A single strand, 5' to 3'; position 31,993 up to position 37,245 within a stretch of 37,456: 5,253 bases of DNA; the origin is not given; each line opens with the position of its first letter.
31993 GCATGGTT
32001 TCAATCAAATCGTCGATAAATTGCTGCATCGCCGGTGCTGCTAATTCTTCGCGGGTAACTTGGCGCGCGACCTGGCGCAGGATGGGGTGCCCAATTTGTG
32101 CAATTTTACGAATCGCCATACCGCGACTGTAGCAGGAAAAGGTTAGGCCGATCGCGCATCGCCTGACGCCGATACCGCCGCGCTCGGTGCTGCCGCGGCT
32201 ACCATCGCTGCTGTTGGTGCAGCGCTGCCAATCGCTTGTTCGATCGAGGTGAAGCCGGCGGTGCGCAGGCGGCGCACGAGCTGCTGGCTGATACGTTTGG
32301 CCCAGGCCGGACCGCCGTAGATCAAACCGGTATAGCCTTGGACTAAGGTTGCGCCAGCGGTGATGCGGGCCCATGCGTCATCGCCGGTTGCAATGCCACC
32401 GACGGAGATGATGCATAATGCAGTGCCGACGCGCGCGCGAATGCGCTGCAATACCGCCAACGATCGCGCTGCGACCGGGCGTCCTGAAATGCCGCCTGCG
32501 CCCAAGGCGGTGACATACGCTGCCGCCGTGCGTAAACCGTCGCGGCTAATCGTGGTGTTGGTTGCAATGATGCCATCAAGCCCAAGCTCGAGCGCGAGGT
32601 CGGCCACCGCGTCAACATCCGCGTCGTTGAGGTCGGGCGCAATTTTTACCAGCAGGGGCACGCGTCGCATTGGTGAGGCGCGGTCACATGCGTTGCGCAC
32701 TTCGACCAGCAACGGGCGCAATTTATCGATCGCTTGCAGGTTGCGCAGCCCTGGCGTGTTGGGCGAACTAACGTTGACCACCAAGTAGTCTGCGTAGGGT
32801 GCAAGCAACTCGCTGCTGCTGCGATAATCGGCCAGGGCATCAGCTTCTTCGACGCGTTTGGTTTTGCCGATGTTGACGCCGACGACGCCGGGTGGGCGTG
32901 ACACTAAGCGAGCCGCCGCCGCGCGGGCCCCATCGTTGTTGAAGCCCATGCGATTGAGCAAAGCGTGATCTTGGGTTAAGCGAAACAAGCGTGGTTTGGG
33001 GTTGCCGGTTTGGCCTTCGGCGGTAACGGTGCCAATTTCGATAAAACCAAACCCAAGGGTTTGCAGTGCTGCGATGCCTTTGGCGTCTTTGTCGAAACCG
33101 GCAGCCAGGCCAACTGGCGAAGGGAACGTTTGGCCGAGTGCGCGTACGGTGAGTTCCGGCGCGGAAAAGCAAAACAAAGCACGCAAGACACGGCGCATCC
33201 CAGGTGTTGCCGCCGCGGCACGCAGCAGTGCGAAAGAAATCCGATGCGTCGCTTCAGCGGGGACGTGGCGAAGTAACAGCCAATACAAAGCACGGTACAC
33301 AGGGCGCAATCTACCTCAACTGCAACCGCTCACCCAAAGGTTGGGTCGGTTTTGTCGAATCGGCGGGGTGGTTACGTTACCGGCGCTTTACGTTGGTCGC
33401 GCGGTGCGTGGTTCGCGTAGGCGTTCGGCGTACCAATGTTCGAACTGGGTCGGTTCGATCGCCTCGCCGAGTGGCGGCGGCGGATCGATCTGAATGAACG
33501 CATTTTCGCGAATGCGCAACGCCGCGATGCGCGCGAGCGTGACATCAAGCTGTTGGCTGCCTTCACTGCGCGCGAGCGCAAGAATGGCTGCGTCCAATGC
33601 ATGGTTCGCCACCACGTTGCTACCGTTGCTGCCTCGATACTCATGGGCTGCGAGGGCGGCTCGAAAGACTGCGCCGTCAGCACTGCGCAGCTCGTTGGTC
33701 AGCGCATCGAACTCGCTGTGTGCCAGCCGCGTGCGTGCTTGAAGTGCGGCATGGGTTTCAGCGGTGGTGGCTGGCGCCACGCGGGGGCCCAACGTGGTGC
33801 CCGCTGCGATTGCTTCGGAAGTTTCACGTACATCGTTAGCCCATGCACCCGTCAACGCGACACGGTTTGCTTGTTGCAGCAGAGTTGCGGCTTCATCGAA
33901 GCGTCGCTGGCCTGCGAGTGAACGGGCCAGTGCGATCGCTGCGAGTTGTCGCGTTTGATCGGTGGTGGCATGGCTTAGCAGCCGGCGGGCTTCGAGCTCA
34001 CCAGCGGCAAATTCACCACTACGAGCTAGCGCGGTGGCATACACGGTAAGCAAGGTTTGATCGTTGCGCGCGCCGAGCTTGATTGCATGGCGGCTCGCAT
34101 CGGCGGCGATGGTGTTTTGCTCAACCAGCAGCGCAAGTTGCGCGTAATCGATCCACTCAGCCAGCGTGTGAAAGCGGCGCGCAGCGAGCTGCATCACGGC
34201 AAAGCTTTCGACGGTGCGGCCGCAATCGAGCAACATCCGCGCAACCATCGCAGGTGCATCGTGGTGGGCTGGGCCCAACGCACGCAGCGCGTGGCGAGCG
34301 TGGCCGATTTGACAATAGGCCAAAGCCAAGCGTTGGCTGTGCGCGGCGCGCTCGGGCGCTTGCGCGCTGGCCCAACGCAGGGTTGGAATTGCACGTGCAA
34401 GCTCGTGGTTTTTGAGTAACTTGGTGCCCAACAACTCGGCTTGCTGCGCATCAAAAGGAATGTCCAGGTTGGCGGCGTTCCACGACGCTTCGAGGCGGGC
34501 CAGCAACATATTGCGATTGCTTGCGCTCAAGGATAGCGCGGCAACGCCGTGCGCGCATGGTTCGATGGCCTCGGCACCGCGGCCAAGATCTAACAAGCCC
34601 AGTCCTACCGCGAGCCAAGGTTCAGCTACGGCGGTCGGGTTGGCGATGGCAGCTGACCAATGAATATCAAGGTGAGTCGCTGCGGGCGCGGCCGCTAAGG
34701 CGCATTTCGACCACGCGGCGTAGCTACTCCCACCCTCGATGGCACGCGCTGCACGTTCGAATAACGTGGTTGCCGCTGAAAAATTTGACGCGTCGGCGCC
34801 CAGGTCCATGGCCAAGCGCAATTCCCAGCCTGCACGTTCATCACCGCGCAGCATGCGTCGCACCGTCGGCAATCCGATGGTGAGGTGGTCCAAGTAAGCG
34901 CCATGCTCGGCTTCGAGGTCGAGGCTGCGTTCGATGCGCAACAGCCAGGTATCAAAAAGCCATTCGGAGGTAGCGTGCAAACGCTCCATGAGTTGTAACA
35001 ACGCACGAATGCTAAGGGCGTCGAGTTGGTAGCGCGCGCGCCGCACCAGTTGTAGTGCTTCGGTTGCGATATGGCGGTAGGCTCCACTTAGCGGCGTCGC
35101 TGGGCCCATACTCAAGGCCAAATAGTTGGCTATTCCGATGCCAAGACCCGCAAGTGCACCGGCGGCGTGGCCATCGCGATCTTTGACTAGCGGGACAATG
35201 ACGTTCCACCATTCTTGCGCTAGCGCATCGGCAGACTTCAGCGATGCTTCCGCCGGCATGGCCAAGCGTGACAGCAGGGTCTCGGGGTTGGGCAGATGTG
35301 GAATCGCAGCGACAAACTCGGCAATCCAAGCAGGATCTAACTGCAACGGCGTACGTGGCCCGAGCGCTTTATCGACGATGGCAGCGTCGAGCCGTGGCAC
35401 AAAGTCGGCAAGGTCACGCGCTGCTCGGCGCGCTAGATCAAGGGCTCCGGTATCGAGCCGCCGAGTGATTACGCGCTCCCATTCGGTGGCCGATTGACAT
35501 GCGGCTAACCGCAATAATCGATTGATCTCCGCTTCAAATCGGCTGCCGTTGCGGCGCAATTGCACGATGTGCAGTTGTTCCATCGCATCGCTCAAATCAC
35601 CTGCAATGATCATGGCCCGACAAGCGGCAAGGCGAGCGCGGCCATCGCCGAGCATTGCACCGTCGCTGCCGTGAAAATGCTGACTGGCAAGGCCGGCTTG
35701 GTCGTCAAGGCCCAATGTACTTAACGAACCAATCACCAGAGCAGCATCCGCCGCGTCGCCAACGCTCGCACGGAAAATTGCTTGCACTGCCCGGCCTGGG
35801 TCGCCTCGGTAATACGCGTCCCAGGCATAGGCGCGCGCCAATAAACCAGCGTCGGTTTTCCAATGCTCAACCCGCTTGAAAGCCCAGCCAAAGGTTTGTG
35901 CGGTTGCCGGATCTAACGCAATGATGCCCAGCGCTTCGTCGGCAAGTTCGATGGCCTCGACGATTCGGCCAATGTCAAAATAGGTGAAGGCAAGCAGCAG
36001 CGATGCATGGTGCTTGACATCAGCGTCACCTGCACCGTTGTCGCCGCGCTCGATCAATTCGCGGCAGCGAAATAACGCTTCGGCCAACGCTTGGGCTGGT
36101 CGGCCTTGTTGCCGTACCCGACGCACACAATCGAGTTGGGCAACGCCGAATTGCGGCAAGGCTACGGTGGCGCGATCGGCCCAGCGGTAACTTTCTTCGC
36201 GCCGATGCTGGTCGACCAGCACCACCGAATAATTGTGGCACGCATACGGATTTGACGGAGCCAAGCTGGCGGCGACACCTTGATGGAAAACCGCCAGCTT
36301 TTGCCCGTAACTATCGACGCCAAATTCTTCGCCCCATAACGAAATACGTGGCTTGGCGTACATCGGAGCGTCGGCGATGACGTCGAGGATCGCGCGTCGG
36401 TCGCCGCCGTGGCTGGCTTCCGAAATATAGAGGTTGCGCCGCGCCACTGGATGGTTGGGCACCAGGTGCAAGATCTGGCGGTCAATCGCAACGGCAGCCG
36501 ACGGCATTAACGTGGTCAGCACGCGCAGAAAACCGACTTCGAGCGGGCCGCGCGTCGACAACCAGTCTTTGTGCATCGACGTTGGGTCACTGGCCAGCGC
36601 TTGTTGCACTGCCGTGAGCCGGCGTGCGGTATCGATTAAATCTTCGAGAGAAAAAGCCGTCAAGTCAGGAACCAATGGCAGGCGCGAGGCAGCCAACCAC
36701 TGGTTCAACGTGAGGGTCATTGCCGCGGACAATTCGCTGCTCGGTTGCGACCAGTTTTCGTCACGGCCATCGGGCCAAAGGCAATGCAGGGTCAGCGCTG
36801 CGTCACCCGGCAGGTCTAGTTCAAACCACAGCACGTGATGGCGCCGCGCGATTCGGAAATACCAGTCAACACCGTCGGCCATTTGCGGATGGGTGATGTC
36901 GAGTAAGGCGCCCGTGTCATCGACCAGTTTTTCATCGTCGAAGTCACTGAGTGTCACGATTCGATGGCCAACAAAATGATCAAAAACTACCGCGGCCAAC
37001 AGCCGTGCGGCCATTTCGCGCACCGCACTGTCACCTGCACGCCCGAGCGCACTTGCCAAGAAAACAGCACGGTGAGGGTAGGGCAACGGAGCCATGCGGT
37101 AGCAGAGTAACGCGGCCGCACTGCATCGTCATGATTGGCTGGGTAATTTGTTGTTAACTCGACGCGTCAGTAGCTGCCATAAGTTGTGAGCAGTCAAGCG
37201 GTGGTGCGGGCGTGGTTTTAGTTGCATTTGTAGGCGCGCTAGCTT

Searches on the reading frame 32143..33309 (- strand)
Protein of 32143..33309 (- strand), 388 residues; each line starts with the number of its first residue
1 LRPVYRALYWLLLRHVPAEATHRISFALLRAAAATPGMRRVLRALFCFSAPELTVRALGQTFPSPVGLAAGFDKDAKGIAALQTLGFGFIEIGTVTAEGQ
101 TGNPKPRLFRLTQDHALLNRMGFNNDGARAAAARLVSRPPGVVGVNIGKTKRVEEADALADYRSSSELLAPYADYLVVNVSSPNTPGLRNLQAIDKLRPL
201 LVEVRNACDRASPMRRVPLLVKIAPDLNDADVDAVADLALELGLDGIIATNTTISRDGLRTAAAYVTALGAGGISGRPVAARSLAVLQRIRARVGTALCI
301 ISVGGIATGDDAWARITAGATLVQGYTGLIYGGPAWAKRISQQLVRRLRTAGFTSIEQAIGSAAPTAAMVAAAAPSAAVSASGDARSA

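Call 76: search_protein_families(library=pfam, proteins=[window:32143-33309:-], max_evalue=0.001)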
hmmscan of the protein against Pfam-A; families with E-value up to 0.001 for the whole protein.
window:32143-33309:- (388 aa): 1 family
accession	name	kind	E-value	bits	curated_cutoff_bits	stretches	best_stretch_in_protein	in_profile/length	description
PF01180.27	DHO_dh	-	2e-85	287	27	1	53-348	2-291/291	Dihydroorotate dehydrogenase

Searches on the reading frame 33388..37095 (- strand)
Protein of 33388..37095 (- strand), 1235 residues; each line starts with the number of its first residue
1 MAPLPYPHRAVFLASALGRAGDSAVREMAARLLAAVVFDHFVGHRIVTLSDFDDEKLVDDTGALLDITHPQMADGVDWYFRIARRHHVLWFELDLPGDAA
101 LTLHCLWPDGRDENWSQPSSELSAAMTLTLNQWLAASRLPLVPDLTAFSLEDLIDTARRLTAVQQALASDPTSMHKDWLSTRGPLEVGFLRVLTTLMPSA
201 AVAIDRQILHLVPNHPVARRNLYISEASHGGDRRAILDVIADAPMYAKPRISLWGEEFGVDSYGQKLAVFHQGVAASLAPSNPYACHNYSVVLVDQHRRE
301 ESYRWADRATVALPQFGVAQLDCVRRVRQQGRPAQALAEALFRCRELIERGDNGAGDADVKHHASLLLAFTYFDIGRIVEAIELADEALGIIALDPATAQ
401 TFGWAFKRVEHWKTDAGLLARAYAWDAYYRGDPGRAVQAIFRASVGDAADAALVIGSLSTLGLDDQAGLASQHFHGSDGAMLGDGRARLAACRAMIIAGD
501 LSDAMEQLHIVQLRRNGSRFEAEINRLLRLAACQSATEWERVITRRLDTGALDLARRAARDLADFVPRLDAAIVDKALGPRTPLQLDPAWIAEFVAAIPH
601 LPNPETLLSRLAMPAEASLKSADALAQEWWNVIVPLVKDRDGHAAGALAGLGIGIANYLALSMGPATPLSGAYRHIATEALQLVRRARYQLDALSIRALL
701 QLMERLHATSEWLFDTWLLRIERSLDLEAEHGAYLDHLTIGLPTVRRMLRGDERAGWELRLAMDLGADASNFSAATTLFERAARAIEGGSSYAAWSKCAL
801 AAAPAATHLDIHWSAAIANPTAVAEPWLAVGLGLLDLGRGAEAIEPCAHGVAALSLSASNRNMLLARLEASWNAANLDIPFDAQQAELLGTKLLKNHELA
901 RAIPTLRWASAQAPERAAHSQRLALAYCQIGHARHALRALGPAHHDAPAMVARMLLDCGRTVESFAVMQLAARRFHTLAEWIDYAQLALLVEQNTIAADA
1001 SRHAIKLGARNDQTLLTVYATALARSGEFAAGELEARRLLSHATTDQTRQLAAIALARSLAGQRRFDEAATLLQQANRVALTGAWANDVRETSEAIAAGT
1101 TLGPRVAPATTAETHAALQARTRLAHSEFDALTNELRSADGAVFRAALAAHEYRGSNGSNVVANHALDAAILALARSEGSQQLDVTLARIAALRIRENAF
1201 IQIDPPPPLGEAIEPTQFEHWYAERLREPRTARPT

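Call 76: search_protein_families(library=pfam, proteins=[window:33388-37095:-], max_evalue=0.001)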
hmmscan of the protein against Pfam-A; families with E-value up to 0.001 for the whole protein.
window:33388-37095:- (1235 aa): 1 family
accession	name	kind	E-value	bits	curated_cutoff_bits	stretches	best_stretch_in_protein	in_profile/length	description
PF23914.1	TPR_CcmH_CycH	-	0.0003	21.1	42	1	979-1076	51-147/158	Cytochrome c-type biogenesis protein H TPR domain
